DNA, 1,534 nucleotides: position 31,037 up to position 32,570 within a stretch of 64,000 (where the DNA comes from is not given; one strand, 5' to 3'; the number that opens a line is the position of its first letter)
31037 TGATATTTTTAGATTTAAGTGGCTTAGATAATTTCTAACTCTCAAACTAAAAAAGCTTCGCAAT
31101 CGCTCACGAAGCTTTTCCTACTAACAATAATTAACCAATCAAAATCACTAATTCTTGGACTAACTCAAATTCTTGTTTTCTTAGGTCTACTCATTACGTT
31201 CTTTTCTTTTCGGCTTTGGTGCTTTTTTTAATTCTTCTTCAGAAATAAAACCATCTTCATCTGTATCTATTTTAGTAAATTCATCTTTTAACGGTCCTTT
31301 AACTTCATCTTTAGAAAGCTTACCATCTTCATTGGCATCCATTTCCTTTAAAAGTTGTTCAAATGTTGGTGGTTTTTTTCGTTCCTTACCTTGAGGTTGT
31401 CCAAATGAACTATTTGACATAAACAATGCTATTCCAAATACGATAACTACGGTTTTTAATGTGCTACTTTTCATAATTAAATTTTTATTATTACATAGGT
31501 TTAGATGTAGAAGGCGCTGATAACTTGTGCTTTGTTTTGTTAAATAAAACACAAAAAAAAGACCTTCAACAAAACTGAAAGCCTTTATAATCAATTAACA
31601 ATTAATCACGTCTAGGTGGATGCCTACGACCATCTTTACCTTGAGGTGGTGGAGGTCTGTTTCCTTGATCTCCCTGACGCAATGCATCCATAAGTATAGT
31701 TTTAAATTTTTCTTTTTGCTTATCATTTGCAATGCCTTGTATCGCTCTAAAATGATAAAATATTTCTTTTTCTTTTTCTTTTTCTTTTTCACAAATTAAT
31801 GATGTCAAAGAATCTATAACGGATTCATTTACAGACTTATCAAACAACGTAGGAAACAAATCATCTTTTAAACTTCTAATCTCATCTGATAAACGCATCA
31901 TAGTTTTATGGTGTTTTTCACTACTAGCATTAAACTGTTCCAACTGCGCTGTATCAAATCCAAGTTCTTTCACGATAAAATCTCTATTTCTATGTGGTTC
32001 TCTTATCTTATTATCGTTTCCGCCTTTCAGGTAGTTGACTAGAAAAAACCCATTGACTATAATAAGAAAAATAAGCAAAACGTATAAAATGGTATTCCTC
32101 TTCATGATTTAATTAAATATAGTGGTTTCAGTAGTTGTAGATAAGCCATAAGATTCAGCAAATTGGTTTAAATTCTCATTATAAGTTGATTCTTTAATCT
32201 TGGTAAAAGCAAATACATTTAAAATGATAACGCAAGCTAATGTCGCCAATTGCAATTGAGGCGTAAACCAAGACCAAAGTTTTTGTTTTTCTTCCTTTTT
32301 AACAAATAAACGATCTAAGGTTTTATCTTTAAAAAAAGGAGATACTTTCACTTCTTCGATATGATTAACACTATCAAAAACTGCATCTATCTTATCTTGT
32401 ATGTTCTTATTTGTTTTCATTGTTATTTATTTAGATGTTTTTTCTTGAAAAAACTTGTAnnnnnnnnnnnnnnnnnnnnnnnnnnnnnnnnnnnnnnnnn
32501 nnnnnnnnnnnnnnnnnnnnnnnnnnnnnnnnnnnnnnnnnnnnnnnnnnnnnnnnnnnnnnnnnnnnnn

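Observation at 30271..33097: Regulon readable from sequence: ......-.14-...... promoter repeated 4 times exactly plus 1 degenerate copy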

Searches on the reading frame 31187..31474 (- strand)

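Call 4: search_protein_families(library=pfam, proteins=[window:31187-31474:-], max_evalue=0.01)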
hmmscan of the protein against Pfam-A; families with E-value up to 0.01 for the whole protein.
window:31187-31474:- (95 aa): 6 families
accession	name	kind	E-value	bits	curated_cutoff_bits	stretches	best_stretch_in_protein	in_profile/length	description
PF13202.12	EF-hand_5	-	8.5e-12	44.4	25.9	2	62-84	1-23/25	EF hand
PF00036.39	EF-hand_1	-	6.5e-11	41.4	25.4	2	62-85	2-25/29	EF hand domain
PF13405.12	EF-hand_6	-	4.8e-10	38.7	25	1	62-85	2-25/30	EF-hand domain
PF13499.12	EF-hand_7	-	4.3e-09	37.1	30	2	62-85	4-27/67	EF-hand domain pair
PF13833.12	EF-hand_8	-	4.7e-05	23.5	28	0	41-64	30-53/54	EF-hand domain pair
PF10591.15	SPARC_Ca_bdg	-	0.0041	17.8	22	0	44-84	38-78/113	Secreted protein acidic and rich in cysteine Ca binding region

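Call 8: search_protein_families(library=ncbifam, proteins=[window:31187-31474:-], max_evalue=0.01)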
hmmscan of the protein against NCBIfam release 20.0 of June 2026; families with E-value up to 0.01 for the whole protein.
window:31187-31474:- (95 aa): 3 families
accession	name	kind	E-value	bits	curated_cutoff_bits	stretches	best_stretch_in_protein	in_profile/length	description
NF041410.1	XopAW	subfamily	1.5e-09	38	120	1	29-88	19-164/235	XopAW family type III secretion system calcium-binding effector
NF053806.1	lanmdlnLanM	equivalog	7e-06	26.1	135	1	40-84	77-121/132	lanmodulin LanM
NF038285.1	deiodinase_rel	hypoth_equivalog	0.00016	21.2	250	1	33-87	34-87/347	deiodinase family protein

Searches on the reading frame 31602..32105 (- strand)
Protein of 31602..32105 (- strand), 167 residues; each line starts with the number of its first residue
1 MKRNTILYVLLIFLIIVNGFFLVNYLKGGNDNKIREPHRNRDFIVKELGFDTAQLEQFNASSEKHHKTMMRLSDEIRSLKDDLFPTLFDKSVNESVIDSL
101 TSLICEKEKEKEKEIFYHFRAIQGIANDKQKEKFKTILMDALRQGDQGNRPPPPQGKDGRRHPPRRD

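Call 4: search_protein_families(library=pfam, proteins=[window:31602-32105:-], max_evalue=0.01)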
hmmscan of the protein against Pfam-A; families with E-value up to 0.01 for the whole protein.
window:31602-32105:- (167 aa): 0 families

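Call 8: search_protein_families(library=ncbifam, proteins=[window:31602-32105:-], max_evalue=0.01)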
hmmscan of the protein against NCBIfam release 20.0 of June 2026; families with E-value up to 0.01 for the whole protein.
window:31602-32105:- (167 aa): 0 families

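Call 33: search_protein_families(library=pfam, proteins=[window:31602-32105:-], max_evalue=1)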
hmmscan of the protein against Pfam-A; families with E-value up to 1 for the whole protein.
window:31602-32105:- (167 aa): 3 families
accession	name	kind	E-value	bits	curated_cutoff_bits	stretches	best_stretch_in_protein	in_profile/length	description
PF13801.11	Metal_resist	-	0.022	15.4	29.2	1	10-107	3-99/125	Heavy-metal resistance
PF06589.16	CRA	-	0.028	14.9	26.6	1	11-115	10-79/123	Circumsporozoite-related antigen (CRA)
PF06745.19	ATPase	-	0.038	13.8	26.6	1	51-114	73-142/231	KaiC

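Call 53: search_solved_structures(query=A1, max_evalue=10)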
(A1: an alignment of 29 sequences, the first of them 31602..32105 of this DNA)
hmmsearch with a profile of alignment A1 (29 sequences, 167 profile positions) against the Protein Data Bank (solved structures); distinct sequences matched with E-value up to 10: 11.
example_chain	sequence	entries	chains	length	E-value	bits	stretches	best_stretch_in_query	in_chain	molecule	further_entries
3oeo_A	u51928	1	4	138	0.00079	22.8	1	39-150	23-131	Spheroplast protein Y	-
5wo1_A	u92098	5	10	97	0.03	17.6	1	46-136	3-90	Periplasmic chaperone Spy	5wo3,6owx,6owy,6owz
5wnw_A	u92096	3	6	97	0.072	16.4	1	46-136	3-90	Periplasmic chaperone Spy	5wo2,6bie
3o39_A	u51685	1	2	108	0.091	16.1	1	45-136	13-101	Periplasmic protein related to spheroblast formation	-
3n1b_A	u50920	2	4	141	0.21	14.9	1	55-118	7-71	Vacuolar protein sorting-associated protein 54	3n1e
8hpp_A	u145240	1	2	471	0.55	13.5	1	111-165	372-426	Integrator complex subunit 3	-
6pf2_A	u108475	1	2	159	0.58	13.5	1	68-131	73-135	Myosin, heavy polypeptide 7, cardiac muscle, beta variant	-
6ve7_W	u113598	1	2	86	0.86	12.9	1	109-158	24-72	FAP276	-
6u42_6Q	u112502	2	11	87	0.89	12.9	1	109-158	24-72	FAP276 | FAP339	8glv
4wwb_A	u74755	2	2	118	1.3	12.3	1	35-146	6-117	Nickel and cobalt resistance protein CnrR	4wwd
4kgk_A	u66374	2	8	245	1.4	12.3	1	82-140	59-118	Thg1-like uncharacterized protein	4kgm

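Call 58: predict_structure(alignment_id=A1)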
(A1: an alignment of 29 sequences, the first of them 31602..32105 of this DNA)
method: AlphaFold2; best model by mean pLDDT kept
length: 167 residues; sequences in the alignment: 29
mean_pLDDT: 74.6   pTM: 0.51
mean pLDDT of the five models: 74.6, 74.3, 72.9, 72.5, 68.9
residues with pLDDT >= 90: 18; 70-90: 102; 50-70: 15; < 50: 32
segments of 3 or more residues with pLDDT < 50: 28-40, 147-163
pLDDT, mean of each block of 10 residues (from residue 1): 70 82 59 42 74 86 86 91 85 87 91 88 87 85 58 42 49
secondary structure, 60 per line:
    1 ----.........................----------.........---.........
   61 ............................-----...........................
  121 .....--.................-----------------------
elements in order: H5-29 H40-48 H52-88 H94-125 H128-144

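Call 62: fold_search(model_id=the predicted structure, library=pdb)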
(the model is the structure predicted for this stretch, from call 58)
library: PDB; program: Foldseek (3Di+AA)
matches with E <= 10: 528; with E <= 0.001: 0
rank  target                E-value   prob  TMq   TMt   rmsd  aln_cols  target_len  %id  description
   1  3epv_A                4.5e-03  1.00  0.54  0.78   2.8       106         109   12  X-ray Structure of the Metal-sensor CnrX in both the Apo- and Copper-bound Forms (released 2008-11-25)
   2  2y39                  5.4e-03  1.00  0.55  0.80   3.2       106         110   12  Ni-bound form of Cupriavidus metallidurans CH34 CnrXs (released 2011-03-30)
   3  2y3b                  5.7e-03  1.00  0.52  0.75   3.6       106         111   12  Co-bound form of Cupriavidus metallidurans CH34 CnrXs (released 2011-03-30)
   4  4wwf_A                9.8e-03  1.00  0.51  0.74   4.1       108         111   13  High-resolution structure of two Ni-bound forms of the M123C mutant of C. metallidurans CnrXs (released 2015-02-11)
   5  3zg1_D                1.1e-02  1.00  0.52  0.75   2.4        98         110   13  NI-BOUND FORM OF M123A MUTANT OF CUPRIAVIDUS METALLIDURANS CH34 CNRXS (released 2013-10-23)
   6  4wwb                  1.2e-02  1.00  0.54  0.78   3.2       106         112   13  High-resolution structure of the Ni-bound form of the Y135F mutant of C. metallidurans CnrXs (released 2015-02-11)
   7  2y3h_B                1.3e-02  1.00  0.52  0.76   2.2        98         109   13  E63Q mutant of Cupriavidus metallidurans CH34 CnrXs (released 2011-03-30)
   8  2y3d_A                1.3e-02  1.00  0.55  0.80   3.0       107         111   13  Zn-bound form of Cupriavidus metallidurans CH34 CnrXs (released 2011-03-30)
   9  2y3h_C                1.5e-02  1.00  0.54  0.79   2.6       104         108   12  E63Q mutant of Cupriavidus metallidurans CH34 CnrXs (released 2011-03-30)
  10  3zg1_A                1.7e-02  1.00  0.55  0.80   2.5       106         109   12  NI-BOUND FORM OF M123A MUTANT OF CUPRIAVIDUS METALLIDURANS CH34 CNRXS (released 2013-10-23)
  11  2y3h_D                1.8e-02  1.00  0.54  0.80   2.6       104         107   12  E63Q mutant of Cupriavidus metallidurans CH34 CnrXs (released 2011-03-30)
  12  2y3h_A                2.4e-02  1.00  0.52  0.76   3.6       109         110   13  E63Q mutant of Cupriavidus metallidurans CH34 CnrXs (released 2011-03-30)
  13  4wwf_B                5.0e-02  1.00  0.54  0.82   2.3       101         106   13  High-resolution structure of two Ni-bound forms of the M123C mutant of C. metallidurans CnrXs (released 2015-02-11)
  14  5io8_A                6.4e-02  1.00  0.47  0.69   3.5       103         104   13  Salmonella Typhimurium VirG-like (STV) protein at 2.19 Angstrom resolution solved by Iodine SAD. (released 2017-03-15)
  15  3epv_C                8.1e-02  1.00  0.51  0.78   3.1       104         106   12  X-ray Structure of the Metal-sensor CnrX in both the Apo- and Copper-bound Forms (released 2008-11-25)
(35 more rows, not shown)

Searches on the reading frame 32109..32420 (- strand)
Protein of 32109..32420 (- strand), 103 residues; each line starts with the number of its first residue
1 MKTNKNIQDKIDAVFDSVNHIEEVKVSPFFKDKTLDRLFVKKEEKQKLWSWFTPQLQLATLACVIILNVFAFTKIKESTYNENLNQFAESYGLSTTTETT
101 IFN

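Call 4: search_protein_families(library=pfam, proteins=[window:32109-32420:-], max_evalue=0.01)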
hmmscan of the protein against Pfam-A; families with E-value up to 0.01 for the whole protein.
window:32109-32420:- (103 aa): 0 families

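Call 8: search_protein_families(library=ncbifam, proteins=[window:32109-32420:-], max_evalue=0.01)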
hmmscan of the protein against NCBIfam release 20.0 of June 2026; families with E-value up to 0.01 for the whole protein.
window:32109-32420:- (103 aa): 0 families

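Call 33: search_protein_families(library=pfam, proteins=[window:32109-32420:-], max_evalue=1)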
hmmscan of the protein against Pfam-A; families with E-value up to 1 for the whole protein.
window:32109-32420:- (103 aa): 0 families

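Call 47: find_homologous_proteins(query=window:32109-32420:-, max_evalue=0.001)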
Query window:32109-32420:- (103 aa): 224 proteins with E <= 0.001 among 226 candidates; the best 120 are listed.
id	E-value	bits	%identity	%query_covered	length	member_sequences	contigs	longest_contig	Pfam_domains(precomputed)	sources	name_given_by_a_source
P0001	2.2e-60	219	100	100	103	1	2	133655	-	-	-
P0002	1.1e-46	175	75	100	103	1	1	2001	-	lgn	-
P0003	9.1e-44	166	73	100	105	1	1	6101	-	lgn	-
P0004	1.6e-43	165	75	99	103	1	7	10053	-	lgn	-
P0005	6.8e-43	163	72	100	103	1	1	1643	-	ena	-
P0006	1.8e-42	161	72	100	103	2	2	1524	-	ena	-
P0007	4.6e-42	160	68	100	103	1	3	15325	-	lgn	-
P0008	5.3e-42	160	72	100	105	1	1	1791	-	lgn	-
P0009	6.0e-41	157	70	100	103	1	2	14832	-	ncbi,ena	-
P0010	9.5e-41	156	67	100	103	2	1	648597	-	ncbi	-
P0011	1.4e-40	155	70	100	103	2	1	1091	-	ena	-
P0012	3.2e-40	154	68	100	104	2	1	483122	-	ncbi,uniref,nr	ncbi:hypothetical protein [Psychroserpens jangbogonensis]|uniref:hypothetical protein n=1 Tax=Psychr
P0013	3.2e-40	154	67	100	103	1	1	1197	-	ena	-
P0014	9.5e-40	153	67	100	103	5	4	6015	-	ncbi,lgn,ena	-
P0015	1.6e-39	152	71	100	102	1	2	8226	-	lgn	-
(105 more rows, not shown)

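Call 63: predict_structure(alignment_id=A2)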
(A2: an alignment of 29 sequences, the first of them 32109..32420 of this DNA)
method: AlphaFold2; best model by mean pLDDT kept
length: 103 residues; sequences in the alignment: 29
mean_pLDDT: 67.7   pTM: 0.29
mean pLDDT of the five models: 67.7, 67.3, 66.2, 64.8, 62.5
residues with pLDDT >= 90: 7; 70-90: 37; 50-70: 54; < 50: 5
segments of 3 or more residues with pLDDT < 50: 98-100
pLDDT, mean of each block of 10 residues (from residue 1): 61 67 57 58 58 79 91 78 77 60 43
secondary structure, 60 per line:
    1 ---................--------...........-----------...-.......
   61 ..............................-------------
elements in order: H4-19 H28-38 H54-90

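Call 67: fold_search(model_id=the predicted structure, library=pdb)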
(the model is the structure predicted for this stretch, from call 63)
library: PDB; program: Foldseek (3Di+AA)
matches with E <= 10: 3; with E <= 0.001: 0
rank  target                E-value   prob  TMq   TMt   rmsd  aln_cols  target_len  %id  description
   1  5xtc_o                1.6e+00  0.10  0.30  0.26  16.5       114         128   12  Cryo-EM structure of human respiratory complex I transmembrane arm (released 2017-08-30)
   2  9imn_H                2.9e+00  0.12  0.26  0.38  13.9        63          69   27  Cryo-EM structure of a TEF30-associated intermediate PSII core dimer complex, type I, from Chlamydomonas reinhardtii (released 2025-05-14)
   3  6ff4_3                7.2e+00  0.05  0.18  0.15   9.5        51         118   14  human Bact spliceosome core structure (released 2018-08-29)
